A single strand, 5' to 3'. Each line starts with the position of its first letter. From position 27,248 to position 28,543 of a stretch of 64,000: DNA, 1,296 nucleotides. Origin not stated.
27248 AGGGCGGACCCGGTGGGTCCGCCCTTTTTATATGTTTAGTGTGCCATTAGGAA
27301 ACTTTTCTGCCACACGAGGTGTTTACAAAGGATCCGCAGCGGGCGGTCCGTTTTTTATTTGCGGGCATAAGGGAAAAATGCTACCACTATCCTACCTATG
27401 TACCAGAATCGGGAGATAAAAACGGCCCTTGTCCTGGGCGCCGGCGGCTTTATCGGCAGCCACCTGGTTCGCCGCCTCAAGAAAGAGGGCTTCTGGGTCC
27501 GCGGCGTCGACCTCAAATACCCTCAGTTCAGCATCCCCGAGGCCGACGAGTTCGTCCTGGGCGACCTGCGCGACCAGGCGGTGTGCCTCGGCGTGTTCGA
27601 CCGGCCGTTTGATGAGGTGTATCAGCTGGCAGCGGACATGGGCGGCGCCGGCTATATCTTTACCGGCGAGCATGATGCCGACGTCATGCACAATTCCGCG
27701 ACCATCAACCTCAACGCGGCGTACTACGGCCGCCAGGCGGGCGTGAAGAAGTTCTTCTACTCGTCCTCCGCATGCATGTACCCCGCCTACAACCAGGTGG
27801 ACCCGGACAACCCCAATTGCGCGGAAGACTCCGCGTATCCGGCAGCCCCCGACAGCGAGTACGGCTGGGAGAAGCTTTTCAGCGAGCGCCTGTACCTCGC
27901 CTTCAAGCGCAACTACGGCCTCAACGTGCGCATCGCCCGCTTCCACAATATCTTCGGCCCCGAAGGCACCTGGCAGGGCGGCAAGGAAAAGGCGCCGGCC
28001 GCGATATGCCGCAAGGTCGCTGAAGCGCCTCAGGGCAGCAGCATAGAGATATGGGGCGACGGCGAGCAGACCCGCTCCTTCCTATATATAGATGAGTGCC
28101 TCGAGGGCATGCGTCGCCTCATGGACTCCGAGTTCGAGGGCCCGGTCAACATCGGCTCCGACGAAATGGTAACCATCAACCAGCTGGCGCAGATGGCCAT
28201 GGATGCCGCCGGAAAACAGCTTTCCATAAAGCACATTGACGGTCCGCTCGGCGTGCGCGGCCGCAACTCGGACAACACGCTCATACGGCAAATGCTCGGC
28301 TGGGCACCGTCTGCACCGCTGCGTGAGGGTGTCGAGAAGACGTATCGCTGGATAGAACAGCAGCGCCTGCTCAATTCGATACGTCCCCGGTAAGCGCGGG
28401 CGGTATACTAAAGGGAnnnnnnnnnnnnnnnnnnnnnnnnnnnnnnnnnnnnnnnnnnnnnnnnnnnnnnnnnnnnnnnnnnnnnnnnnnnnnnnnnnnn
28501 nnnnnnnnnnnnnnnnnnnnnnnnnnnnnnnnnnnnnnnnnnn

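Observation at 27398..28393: GDP-mannose 3,5-epimerase homologue next to three GT11 'fucosyltransferase' domains: a likely L-galactose (or L-gulose) containing glycan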

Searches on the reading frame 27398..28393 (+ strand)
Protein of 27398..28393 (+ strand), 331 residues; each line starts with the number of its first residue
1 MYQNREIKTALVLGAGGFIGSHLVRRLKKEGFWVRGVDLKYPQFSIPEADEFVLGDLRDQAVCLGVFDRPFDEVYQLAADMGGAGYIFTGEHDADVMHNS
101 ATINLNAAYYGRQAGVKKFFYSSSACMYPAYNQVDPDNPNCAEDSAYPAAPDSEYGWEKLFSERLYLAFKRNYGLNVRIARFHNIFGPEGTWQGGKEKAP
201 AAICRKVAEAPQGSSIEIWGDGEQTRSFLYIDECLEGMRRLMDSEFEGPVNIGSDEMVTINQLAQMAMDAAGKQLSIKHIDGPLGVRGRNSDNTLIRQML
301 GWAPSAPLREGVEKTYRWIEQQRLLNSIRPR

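Call 3: search_protein_families(library=pfam, proteins=[window:27398-28393:+])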
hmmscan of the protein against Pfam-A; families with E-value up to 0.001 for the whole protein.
window:27398-28393:+ (331 aa): 4 families
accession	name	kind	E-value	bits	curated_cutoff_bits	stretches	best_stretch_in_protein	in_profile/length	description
PF01370.27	Epimerase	-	9.7e-43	146.7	20.9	1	10-253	1-240/240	NAD dependent epimerase/dehydratase family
PF16363.11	GDP_Man_Dehyd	-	1.4e-26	94.2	27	1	11-315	1-332/332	GDP-mannose 4,6 dehydratase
PF05368.20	NmrA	-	0.0001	22.4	27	0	8-139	3-122/298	NmrA-like family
PF01073.25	3Beta_HSD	-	0.00016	21.2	22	1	11-168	1-159/280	3-beta hydroxysteroid dehydrogenase/isomerase family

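Call 4: search_protein_families(library=ncbifam, proteins=[window:27398-28393:+])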
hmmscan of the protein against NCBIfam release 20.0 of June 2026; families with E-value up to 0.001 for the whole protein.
window:27398-28393:+ (331 aa): 23 families
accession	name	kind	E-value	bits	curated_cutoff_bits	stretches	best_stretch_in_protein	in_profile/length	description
NF047922.1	GDPFucSynFcl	equivalog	1e-28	100.7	500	1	11-321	6-303/308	GDP-L-fucose synthase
TIGR01181.1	dTDP_gluc_dehyt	equivalog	2.3e-20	72.9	365.1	1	10-323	2-315/321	dTDP-glucose 4,6-dehydratase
TIGR01179.1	galE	equivalog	1.1e-18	67.2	262.3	1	11-322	3-328/332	UDP-glucose 4-epimerase GalE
TIGR04180.1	EDH_00030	hypoth_equivalog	1.2e-18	67.3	475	1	11-303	2-293/297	NAD-dependent 4,6-dehydratase LegB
TIGR02197.1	heptose_epim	equivalog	4.5e-18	65.5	274.6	1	11-321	2-315/316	ADP-glyceromanno-heptose 6-epimerase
NF011728.1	PRK15181.1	equivalog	1.2e-09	37.7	760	1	95-235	110-242/348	Vi polysaccharide biosynthesis UDP-N-acetylglucosaminuronic acid C-4 epimerase TviC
NF007490.0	PRK10084.1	subfamily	1.3e-09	37.5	649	1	142-319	156-334/361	dTDP-glucose 4,6-dehydratase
NF005998.1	PRK08125.1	equivalog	3.1e-09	35.8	777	1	158-272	466-586/649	bifunctional UDP-4-amino-4-deoxy-L-arabinose formyltransferase/UDP-glucuronic acid oxidase ArnA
TIGR03466.1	HpnA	hypoth_equivalog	5.1e-09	35.5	367.65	1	9-177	2-162/327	hopanoid-associated sugar epimerase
NF007582.0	PRK10217.1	equivalog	6.9e-09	35.2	698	1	146-254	151-253/355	dTDP-glucose 4,6-dehydratase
NF008872.0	PRK11908.1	equivalog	3.2e-08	33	294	0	155-271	149-271/349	bifunctional UDP-4-keto-pentose/UDP-xylose synthase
NF041015.1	UDPsulfquin_syn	equivalog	1.8e-07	30.5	575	1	202-283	238-325/384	UDP-sulfoquinovose synthase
NF058621.1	DiazavRedAvaA7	equivalog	4.5e-07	29.8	400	1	11-261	4-238/304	3-diazoavenalumate denitrifying reductase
NF042422.1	oxyalk_red_OleD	equivalog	5.2e-07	29.3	580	1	11-234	4-207/329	2-alkyl-3-oxoalkanoate reductase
NF007956.0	PRK10675.1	subfamily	2.5e-06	26.9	394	1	11-220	4-219/338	UDP-glucose 4-epimerase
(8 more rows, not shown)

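Call 5: search_solved_structures(query=window:27398-28393:+, max_evalue=1e-10, show_alignments=2)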
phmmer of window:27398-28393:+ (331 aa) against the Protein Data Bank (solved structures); distinct sequences matched with E-value up to 1e-10: 46.
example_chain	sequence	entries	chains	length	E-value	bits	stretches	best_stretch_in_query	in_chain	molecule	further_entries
2c59_A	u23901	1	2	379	1.1e-97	330.6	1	9-322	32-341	GDP-MANNOSE-3', 5'-EPIMERASE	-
2c54_A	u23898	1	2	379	2.9e-97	329.2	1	9-322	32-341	GDP-MANNOSE-3', 5'-EPIMERASE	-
2c5a_A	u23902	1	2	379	4.1e-97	328.8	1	9-322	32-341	GDP-MANNOSE-3', 5'-EPIMERASE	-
2c5e_A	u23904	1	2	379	7.7e-97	327.9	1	9-322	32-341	GDP-MANNOSE-3', 5'-EPIMERASE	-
8sg0_A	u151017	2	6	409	3e-95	322.6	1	11-322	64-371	GDP-mannose 3,5-epimerase | GDP-mannose 3,5 epimerase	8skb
2b69_A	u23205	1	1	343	8e-28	101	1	4-321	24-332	UDP-glucuronate decarboxylase 1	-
4lk3_A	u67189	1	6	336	9.4e-28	100.7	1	6-321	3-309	UDP-glucuronic acid decarboxylase 1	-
4gll_A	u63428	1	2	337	1.1e-27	100.6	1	6-321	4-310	UDP-glucuronic acid decarboxylase 1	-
4m55_A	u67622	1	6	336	1.8e-27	99.8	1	6-321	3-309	UDP-glucuronic acid decarboxylase 1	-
6wjb_A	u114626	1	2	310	1.2e-25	93.9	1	10-317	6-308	NAD-dependent epimerase/dehydratase family protein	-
6wj9_A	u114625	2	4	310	1.1e-24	90.7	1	10-317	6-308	NAD-dependent epimerase/dehydratase family protein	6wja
4zrm_A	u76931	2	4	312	1.5e-23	86.9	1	10-319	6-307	UDP-glucose 4-epimerase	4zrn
8rdg_A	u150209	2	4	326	7.7e-23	84.6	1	10-325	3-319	SDR family NAD(P)-dependent oxidoreductase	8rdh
8rdi_A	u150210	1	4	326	2.8e-22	82.8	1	10-325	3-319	SDR family NAD(P)-dependent oxidoreductase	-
6pmh_A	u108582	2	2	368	8.5e-21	77.9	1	8-321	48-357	UDP-glucose 4-epimerase related protein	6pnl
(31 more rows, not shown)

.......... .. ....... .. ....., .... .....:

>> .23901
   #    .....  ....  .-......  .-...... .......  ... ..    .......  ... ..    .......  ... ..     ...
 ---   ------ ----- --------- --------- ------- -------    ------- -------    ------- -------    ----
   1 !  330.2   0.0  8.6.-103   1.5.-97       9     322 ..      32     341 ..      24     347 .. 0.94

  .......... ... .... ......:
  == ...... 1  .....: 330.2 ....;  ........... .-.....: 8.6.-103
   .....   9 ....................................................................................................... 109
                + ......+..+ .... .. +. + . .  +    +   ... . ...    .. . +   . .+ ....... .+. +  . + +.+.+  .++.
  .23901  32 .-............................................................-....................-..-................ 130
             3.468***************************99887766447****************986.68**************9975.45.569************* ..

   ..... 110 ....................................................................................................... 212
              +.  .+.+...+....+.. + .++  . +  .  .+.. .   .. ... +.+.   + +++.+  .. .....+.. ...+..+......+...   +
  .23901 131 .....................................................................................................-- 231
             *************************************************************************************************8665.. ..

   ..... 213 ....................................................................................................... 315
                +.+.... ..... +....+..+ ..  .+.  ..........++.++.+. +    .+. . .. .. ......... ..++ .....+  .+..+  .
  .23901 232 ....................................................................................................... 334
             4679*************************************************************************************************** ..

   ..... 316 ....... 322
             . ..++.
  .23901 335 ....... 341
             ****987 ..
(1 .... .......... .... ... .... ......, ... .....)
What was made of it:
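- On GDP-mannose 3,5-epimerase (EC 5.1.3.18, extended SDR): The next family scores 101 bits (call 5).
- Checked: The next family is UDP-glucuronate decarboxylase at 8e-28 (101 bits); GalE and Fcl entries score 93 bits or less (call 5).
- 330 bits to solved GMEs against 101 bits or less to every other SDR (call 5).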

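Call 12: find_homologous_proteins(query=window:27398-28393:+, max_evalue=1e-20)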
Query window:27398-28393:+ (331 aa): 8000 proteins with E <= 1e-20 among 8000 candidates; the best 120 are listed.
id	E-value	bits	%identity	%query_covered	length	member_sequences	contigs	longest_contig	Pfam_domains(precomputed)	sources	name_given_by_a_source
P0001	6.2e-227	770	100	100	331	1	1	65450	PF16363.12,PF01370.28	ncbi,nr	ncbi:MAG TPA: NAD-dependent epimerase/dehydratase family protein [Candidatus Paceibacterota bacteriu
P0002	2.7e-210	716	90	100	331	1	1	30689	PF16363.12,PF01370.28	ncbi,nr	ncbi:MAG TPA: NAD-dependent epimerase/dehydratase family protein [Candidatus Paceibacterota bacteriu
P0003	7.5e-202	688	86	99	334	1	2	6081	PF16363.12,PF01073.26,PF01370.28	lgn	-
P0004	4.4e-183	626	79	97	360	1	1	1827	PF16363.12,PF05368.20,PF01073.26,PF01370.28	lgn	-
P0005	3.5e-181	620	81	96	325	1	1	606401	PF16363.12,PF05368.20,PF01073.26,PF01370.28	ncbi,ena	-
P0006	2.1e-179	614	81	95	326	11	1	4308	PF16363.12,PF01073.26,PF01370.28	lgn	-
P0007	1.3e-178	612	81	95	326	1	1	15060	PF16363.12,PF05368.20,PF01073.26,PF01370.28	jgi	jgi:GDP-D-mannose 3', 5'-epimerase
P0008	1.4e-178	612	81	95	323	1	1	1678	PF16363.12,PF05368.20,PF01073.26,PF01370.28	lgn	-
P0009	3.0e-178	610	81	95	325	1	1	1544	PF16363.12,PF02719.22,PF01073.26,PF01370.28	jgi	jgi:nucleoside-diphosphate-sugar epimerase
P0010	3.3e-178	610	81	95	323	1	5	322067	PF16363.12,PF01370.28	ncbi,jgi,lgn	-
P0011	4.5e-178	610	81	95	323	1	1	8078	PF16363.12,PF01370.28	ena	-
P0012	1.0e-177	609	80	95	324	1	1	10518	PF16363.12,PF01073.26,PF01370.28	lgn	-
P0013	1.3e-177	608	80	95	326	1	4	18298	PF16363.12,PF01370.28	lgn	-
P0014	2.1e-177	608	80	95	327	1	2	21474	PF16363.12,PF05368.20,PF01073.26,PF01370.28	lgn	-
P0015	2.6e-177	607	80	95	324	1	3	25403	PF16363.12,PF05368.20,PF01073.26,PF01370.28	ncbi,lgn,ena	-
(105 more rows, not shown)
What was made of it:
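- JGI names many homologues 77-81% identical to it as GDP-D-mannose 3',5'-epimerase (call 12).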

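Call 13: find_encoding_contigs(protein=window:27398-28393:+, flank=10000, max_places=6)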
Protein window:27398-28393:+ (331 aa): no gene with exactly this product is on record in the collection.
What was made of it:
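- Tried and rejected: An exact-sequence look-up of the window GME in the contig index found nothing (call 13).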

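Call 23: find_related_loci(query=window:27398-28393:+, collection=genome_contigs, flank=10000)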
Query window:27398-28393:+ (331 aa) in genome_contigs; peptide patterns used: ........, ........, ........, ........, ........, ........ (x = any residue, [..] = any of these).
599 stretches matched a pattern (row limit reached: there are more); 578 encode a relative of the query (tblastn E <= 1e-3); the best 80 are kept; 80 distinct loci.
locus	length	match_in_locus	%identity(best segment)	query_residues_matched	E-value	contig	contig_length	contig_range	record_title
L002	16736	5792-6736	80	8-322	2e-180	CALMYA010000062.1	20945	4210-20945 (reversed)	MAG TPA_asm: uncultured bacterium isolate SRR6158316_bin.29_CONCOCT_v1.1_MAG genome assembly, contig: ERZ1749643.305, wh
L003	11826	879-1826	81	8-322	9e-180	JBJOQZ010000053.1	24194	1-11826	MAG: Candidatus Parcubacteria bacterium isolate yakimariver_2019_sw_WHONDRS-S19S_0060_B_bin.61 scaffold_2120392, whole g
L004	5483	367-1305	80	10-322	0e+0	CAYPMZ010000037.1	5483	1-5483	MAG TPA_asm: uncultured Candidatus Saccharibacteria bacterium isolate SRP193066_co2_69 genome assembly, contig: NODE_775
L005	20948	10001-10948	80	8-322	2e-177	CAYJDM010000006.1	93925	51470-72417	MAG TPA_asm: uncultured Candidatus Saccharibacteria bacterium isolate ERP123247_co1_51 genome assembly, contig: NODE_100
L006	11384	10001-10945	79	8-322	2e-176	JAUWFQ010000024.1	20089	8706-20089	MAG: bacterium isolate CSMAG_2220 CSMAG_2220_k141_3527524_length_20089_cov_10.2779, whole genome shotgun sequence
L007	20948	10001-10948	80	8-322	1e-176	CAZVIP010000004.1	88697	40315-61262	MAG TPA_asm: uncultured Candidatus Saccharibacteria bacterium isolate SRP301943_co4_11 genome assembly, contig: NODE_5_l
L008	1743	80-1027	79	8-323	0e+0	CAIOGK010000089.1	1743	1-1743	Candidatus Falkowbacteria bacterium isolate Loclat_bin-04004 genome assembly, contig: bin-04004:089/137, whole genome sh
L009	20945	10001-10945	79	8-322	3e-175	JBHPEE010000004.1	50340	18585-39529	Candidatus Neomarinimicrobiota bacterium isolate SAG AM-311-E08 NODE_4_length_50340_cov_32.588307, whole genome shotgun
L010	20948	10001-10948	78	7-322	5e-175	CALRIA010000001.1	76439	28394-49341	MAG: Candidatus Magasanikbacteria bacterium isolate MaH-04nov19-74 genome assembly, contig: MaH-04nov19-C551, whole geno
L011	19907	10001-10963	78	1-321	7e-175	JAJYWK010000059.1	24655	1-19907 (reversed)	MAG: bacterium isolate FK3.bin112 NODE_3945_length_24655_cov_2.732265, whole genome shotgun sequence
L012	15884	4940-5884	78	8-322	2e-174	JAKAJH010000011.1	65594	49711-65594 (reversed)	MAG: Bacteroidetes bacterium isolate WY3.bin82 NODE_599_length_65594_cov_1.511036, whole genome shotgun sequence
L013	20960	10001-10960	78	4-322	2e-174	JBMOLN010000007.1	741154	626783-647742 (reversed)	MAG: Patescibacteria group bacterium isolate Betzabe_MAG025 MAG025_7, whole genome shotgun sequence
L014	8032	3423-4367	80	8-322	1e-174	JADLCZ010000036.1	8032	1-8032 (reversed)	MAG: Candidatus Nomurabacteria bacterium isolate SJ250 c_000000601084, whole genome shotgun sequence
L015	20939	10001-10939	79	10-322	4e-174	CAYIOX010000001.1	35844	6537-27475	MAG TPA_asm: uncultured Candidatus Saccharibacteria bacterium isolate ERP119705_co3_374 genome assembly, contig: NODE_12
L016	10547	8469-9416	78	8-322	3e-173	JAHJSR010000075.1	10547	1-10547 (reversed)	MAG: Patescibacteria group bacterium isolate OS_PC_MetaG.mb.25 OS_PC_MetaG.mb.25_k141_541891, whole genome shotgun seque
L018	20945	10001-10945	78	8-322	2e-172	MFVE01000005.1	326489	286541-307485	MAG: Candidatus Nomurabacteria bacterium RIFCSPLOWO2_01_FULL_42_17 rifcsplowo2_01_scaffold_390, whole genome shotgun seq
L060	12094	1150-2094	73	8-322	2e-166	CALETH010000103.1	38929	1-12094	MAG TPA_asm: uncultured Bacteroidetes bacterium isolate SRR6231172_bin.61_CONCOCT_v1.1_MAG genome assembly, contig: ERZ6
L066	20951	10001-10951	75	6-322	5e-166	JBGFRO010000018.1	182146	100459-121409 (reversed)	MAG: Bacteroidota bacterium isolate BA1A45.2019.Bin.33 NODE_93_length_182146_cov_12.729372, whole genome shotgun sequenc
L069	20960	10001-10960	75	3-322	5e-166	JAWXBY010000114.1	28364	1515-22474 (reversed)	MAG: Alphaproteobacteria bacterium isolate MP8IB2.145 k99_952230, whole genome shotgun sequence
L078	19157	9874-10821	75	8-322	3e-165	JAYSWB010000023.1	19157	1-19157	MAG: bacterium isolate GFS_12865 GFS_12865_22, whole genome shotgun sequence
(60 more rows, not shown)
